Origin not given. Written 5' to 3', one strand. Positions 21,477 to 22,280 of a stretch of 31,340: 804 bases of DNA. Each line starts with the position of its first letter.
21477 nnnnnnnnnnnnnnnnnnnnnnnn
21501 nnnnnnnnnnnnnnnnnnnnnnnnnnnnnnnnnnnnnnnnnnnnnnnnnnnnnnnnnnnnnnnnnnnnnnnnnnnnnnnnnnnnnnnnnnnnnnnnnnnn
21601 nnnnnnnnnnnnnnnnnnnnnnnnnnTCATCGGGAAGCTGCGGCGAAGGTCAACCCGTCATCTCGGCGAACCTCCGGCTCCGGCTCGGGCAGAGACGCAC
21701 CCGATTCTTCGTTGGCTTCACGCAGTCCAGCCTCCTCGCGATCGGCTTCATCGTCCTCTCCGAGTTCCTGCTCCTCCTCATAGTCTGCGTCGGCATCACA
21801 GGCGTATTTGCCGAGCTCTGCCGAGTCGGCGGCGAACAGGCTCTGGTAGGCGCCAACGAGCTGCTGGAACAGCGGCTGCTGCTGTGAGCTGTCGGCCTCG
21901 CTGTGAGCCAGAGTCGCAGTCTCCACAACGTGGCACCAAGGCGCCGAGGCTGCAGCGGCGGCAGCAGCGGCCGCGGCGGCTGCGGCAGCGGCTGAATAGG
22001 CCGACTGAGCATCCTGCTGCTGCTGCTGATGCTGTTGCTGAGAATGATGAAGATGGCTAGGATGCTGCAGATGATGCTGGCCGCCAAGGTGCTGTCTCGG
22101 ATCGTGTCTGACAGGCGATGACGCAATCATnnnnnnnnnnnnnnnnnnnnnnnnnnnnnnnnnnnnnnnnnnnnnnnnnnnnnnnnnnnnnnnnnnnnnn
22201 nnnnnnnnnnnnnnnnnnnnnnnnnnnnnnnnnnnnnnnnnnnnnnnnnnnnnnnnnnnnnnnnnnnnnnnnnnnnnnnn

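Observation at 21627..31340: Islet LIM-homeobox gene whose introns and 3' flank are saturated with at least 12 distinct tandem minisatellite arrays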

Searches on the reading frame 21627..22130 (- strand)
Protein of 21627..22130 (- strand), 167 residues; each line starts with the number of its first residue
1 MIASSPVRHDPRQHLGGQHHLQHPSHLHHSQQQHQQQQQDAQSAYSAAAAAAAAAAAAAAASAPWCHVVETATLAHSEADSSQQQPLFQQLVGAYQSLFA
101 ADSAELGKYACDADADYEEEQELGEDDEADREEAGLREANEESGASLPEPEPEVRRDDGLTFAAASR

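Call 14: find_encoding_contigs(protein=window:21627-22130:-, flank=10000, max_places=6)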
Protein window:21627-22130:- (167 aa): no gene with exactly this product is on record in the collection.
